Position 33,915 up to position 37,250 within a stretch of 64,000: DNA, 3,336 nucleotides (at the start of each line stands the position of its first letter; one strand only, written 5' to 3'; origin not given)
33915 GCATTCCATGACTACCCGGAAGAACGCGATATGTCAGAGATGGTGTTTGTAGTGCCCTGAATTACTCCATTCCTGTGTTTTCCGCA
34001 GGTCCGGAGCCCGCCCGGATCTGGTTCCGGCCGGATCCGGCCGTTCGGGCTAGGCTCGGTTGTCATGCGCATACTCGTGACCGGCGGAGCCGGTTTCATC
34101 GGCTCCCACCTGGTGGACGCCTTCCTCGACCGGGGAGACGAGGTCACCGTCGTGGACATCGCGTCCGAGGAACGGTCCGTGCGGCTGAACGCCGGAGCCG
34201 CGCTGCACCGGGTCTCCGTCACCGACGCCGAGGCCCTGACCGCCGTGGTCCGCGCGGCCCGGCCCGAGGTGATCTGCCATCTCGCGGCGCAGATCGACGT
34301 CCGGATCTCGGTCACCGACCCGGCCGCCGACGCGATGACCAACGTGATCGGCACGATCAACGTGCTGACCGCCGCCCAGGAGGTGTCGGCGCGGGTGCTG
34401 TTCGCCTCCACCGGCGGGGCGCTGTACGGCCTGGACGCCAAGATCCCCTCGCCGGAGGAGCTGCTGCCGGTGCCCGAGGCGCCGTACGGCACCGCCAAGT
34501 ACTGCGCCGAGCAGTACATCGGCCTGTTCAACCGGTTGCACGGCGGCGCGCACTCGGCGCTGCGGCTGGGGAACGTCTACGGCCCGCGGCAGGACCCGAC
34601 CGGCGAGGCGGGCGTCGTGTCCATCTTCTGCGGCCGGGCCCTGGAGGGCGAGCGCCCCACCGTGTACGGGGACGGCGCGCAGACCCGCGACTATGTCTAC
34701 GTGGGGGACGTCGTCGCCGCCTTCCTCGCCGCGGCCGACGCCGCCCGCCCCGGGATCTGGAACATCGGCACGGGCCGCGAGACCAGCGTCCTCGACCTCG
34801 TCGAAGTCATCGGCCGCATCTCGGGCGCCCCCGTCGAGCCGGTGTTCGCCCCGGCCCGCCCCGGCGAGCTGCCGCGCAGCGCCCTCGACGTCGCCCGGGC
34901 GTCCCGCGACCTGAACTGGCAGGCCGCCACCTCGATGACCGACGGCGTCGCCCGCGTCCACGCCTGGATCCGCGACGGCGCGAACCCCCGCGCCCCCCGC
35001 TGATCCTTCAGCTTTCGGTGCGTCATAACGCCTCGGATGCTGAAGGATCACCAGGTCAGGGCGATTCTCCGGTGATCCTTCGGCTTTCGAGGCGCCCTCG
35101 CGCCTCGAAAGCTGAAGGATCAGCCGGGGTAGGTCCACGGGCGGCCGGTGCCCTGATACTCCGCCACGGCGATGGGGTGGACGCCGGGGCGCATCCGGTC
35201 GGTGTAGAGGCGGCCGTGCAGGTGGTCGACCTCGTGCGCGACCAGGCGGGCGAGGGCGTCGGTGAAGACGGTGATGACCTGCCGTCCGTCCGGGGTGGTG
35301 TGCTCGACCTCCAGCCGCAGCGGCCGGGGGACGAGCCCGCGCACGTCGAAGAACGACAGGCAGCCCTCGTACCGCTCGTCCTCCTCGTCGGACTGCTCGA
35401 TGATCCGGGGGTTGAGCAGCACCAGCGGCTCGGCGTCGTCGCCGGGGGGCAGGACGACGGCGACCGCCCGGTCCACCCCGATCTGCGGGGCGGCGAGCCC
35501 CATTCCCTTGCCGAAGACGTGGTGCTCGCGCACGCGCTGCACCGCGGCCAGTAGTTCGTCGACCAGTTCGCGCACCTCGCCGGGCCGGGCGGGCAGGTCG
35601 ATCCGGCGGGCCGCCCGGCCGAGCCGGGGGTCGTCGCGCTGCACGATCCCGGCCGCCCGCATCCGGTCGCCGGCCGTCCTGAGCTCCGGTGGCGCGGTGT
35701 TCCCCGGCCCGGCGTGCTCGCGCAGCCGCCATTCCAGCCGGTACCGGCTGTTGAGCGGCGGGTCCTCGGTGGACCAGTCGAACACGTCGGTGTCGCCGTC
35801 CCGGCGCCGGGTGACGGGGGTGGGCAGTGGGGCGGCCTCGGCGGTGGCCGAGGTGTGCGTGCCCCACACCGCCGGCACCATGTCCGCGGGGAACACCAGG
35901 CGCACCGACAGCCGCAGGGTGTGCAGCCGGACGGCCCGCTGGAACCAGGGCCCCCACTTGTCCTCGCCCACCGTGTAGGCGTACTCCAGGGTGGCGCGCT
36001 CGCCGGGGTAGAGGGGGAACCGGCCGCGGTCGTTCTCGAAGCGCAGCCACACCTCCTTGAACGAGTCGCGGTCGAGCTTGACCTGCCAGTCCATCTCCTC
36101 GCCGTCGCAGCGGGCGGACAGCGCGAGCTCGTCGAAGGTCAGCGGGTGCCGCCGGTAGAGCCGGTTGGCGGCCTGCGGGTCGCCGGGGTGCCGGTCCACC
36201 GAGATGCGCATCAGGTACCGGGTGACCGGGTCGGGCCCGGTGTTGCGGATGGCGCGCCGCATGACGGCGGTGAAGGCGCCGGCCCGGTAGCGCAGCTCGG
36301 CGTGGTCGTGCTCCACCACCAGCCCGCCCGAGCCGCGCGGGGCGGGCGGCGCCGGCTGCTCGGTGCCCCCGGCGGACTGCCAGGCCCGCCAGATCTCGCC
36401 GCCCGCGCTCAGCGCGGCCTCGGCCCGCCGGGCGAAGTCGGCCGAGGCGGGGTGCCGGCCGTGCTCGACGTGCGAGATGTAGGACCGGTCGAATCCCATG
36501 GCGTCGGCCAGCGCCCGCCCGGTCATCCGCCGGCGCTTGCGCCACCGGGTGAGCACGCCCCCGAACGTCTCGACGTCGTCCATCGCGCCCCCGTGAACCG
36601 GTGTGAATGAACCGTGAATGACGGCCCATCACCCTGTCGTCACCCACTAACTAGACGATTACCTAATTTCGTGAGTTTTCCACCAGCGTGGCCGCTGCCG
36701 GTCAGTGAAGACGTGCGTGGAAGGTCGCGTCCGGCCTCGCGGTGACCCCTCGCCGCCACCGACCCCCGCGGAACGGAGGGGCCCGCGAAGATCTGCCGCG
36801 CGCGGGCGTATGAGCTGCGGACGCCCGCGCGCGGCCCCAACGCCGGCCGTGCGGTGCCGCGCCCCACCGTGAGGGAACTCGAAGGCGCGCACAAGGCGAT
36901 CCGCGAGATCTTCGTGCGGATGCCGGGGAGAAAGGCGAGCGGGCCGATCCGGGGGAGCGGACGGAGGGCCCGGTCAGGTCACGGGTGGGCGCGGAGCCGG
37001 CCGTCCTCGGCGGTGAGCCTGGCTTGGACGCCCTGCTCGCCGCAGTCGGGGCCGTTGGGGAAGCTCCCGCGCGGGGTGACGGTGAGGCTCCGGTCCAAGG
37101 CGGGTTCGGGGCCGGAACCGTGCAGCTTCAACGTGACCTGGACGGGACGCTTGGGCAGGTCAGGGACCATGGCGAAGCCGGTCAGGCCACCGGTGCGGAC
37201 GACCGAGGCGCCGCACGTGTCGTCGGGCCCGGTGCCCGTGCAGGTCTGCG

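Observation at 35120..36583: Scr1-type XRE-HTH regulator fused in frame to a complete peptide deformylase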

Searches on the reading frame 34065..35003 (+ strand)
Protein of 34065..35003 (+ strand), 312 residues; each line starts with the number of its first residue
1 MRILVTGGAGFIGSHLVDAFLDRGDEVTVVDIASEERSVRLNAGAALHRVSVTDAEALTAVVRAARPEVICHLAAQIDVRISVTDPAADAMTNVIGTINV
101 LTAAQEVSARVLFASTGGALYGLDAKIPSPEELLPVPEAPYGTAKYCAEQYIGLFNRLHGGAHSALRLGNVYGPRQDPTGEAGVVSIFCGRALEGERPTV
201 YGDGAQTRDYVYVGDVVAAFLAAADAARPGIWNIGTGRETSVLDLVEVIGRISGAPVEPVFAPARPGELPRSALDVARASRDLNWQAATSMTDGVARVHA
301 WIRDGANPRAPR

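Call 13: search_protein_families(library=pfam, proteins=[window:34065-35003:+], max_evalue=0.001)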
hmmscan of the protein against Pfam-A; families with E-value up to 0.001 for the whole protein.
window:34065-35003:+ (312 aa): 8 families
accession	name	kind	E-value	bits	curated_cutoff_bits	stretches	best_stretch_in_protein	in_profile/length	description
PF01370.27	Epimerase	-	1e-55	189.2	20.9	1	3-235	1-240/240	NAD dependent epimerase/dehydratase family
PF16363.11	GDP_Man_Dehyd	-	1.5e-51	176.3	27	1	4-297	1-331/332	GDP-mannose 4,6 dehydratase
PF01073.25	3Beta_HSD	-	1e-21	77.7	22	1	4-225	1-230/280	3-beta hydroxysteroid dehydrogenase/isomerase family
PF04321.23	RmlD_sub_bind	-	1e-18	67.9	27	1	1-273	1-254/287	RmlD substrate binding domain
PF02719.21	Polysacc_synt_2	-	7.4e-13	48.8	20.2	1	3-267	1-266/293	Polysaccharide biosynthesis protein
PF07993.18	NAD_binding_4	-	4.8e-10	39.5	20.1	1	66-178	88-211/258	Male sterility protein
PF13460.12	NAD_binding_10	-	4.4e-07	30.4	27.2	1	7-152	1-131/184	NAD(P)H-binding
PF05368.20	NmrA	-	0.00087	19.4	27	0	2-84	4-87/298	NmrA-like family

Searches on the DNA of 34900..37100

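Call 52: search_rna_families(source=window, start=34900, end=37100, threshold=evalue, max_evalue=1)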
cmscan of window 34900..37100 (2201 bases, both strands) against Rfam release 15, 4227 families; matches with E-value up to 1: 6.
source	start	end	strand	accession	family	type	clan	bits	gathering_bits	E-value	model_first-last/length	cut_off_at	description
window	35041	35107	-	RF02985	ftsZ-DE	Gene; sRNA;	-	29.5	72.2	0.0051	1-69/69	no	ftsZ-DE RNA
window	35029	35094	+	RF02598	EBv-sisRNA-2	Gene;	-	25.6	41.8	0.48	1-76/76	no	Epstein-Barr virus stable intronic sequence RNA 2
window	35068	35128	+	RF03371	mir-4788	Gene; miRNA;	-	23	91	0.33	1-80/80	no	mir-4788 microRNA precursor family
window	35074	35122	+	RF03776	mir-2068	Gene; miRNA;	-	22.4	99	0.091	1-68/68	no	mir-2068 microRNA precursor family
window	35066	35113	-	RF00194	Rubella_3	Cis-reg;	-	21.9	35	0.27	1-68/68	no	Rubella virus 3' cis-acting element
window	36949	36985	-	RF02044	CDKN2B-AS_2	Gene; lncRNA;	-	18.7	50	0.65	1-46/46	no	CDKN2B antisense RNA 1 convserved region 2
